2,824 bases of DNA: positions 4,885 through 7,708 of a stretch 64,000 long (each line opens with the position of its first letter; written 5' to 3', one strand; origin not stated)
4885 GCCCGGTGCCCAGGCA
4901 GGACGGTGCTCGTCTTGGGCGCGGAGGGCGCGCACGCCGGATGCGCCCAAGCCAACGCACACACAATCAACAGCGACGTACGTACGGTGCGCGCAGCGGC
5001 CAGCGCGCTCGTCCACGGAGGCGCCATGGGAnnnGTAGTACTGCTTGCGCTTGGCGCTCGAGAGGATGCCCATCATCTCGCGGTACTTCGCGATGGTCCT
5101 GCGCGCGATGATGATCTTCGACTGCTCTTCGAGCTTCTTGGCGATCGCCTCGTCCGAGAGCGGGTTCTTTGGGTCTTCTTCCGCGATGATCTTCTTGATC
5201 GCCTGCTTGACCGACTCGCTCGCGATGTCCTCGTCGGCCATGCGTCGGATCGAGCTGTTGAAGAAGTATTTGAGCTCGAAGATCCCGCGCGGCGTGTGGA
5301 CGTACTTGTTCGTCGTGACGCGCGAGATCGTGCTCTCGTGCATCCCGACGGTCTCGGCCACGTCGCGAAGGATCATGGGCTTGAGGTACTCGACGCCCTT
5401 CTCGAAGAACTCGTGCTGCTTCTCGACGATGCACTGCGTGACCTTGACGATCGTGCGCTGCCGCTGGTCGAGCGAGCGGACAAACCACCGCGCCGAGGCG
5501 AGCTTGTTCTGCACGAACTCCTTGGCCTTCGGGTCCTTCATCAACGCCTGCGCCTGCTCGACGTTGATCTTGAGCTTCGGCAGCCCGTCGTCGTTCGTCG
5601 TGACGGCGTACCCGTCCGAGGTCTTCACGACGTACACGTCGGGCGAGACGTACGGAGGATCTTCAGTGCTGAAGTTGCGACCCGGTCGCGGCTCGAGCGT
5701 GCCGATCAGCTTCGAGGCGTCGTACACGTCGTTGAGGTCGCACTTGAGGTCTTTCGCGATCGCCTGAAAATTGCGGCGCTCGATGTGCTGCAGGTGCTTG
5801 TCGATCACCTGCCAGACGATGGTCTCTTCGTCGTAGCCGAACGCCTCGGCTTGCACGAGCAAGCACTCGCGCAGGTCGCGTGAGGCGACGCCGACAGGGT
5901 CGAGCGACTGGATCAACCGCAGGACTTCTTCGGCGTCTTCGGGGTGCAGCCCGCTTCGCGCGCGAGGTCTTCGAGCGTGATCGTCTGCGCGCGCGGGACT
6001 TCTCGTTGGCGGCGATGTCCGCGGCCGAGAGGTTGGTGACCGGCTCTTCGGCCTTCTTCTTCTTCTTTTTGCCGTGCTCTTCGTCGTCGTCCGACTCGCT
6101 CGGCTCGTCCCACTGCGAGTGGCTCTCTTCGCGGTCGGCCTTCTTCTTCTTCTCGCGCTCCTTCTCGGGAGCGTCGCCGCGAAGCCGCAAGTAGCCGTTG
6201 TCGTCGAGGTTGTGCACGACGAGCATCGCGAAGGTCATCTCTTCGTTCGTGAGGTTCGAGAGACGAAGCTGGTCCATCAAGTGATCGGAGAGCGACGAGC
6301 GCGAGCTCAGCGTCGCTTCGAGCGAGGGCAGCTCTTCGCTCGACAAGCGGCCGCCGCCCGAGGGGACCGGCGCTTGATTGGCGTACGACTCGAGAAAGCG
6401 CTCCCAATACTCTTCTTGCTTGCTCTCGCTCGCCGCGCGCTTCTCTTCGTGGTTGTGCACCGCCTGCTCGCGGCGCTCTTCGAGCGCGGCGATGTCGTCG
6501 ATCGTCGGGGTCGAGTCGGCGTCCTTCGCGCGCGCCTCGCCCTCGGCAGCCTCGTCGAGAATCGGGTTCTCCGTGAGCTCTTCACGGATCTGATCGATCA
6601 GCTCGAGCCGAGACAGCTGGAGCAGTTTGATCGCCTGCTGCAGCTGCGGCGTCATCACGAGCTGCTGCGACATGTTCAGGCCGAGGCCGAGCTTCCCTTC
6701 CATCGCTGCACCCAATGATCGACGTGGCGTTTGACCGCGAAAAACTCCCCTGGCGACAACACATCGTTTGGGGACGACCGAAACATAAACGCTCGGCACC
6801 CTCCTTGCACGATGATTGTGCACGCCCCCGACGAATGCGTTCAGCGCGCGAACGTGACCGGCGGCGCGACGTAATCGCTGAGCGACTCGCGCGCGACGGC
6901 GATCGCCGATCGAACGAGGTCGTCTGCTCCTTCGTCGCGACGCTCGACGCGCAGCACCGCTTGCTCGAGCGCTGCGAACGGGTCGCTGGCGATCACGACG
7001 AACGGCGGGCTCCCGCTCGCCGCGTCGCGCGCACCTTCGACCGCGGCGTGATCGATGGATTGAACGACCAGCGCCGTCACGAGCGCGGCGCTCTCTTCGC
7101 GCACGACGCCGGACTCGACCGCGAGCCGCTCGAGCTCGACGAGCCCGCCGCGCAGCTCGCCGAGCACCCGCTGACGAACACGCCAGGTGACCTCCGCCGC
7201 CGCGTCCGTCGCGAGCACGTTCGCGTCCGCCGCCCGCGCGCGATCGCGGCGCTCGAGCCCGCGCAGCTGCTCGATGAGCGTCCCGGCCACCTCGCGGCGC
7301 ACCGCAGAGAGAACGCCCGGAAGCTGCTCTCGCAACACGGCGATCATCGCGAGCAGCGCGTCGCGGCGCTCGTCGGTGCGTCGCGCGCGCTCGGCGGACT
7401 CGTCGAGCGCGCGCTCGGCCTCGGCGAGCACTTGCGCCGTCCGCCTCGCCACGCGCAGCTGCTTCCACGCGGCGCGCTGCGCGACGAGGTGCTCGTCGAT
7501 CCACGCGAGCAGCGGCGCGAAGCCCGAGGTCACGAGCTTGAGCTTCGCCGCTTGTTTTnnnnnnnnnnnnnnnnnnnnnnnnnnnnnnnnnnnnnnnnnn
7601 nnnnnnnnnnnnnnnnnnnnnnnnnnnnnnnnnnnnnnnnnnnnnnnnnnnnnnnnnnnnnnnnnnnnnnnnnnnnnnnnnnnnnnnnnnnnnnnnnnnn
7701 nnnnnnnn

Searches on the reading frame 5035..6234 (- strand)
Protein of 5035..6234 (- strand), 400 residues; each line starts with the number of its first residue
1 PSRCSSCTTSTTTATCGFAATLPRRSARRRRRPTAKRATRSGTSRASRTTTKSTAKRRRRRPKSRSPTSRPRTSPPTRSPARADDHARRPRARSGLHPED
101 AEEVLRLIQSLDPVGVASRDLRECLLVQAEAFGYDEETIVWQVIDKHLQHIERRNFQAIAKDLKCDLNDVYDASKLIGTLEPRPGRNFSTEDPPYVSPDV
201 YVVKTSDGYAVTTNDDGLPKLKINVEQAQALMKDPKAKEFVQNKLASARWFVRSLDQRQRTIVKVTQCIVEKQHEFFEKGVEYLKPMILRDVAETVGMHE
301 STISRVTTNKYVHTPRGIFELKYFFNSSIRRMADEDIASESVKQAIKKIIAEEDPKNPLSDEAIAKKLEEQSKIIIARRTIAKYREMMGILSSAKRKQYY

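Call 79: search_protein_families(library=pfam, proteins=[window:5035-6234:-], max_evalue=0.0001)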
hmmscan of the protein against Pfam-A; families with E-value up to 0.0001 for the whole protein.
window:5035-6234:- (400 aa): 2 families
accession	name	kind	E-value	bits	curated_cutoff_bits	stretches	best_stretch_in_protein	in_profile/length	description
PF04552.19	Sigma54_DBD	-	1.9e-63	213.4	22.8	1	239-398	2-160/160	Sigma-54, DNA binding domain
PF04963.19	Sigma54_CBD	-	2.1e-39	135.6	22.9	1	95-224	58-182/185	Sigma-54 factor, core binding domain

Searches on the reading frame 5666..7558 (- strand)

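Call 78: search_protein_families(library=pfam, proteins=[window:5666-7558:-], max_evalue=0.0001)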
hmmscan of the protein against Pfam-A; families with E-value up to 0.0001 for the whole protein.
window:5666-7558:- (631 aa): 2 families
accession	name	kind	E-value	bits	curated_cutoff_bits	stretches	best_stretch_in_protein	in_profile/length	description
PF00309.25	Sigma54_AID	-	6.8e-17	61.5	23.8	1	292-336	2-46/46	Sigma-54 factor, Activator interacting domain (AID)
PF04963.19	Sigma54_CBD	-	2.4e-09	37.6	22.9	1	413-460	2-49/185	Sigma-54 factor, core binding domain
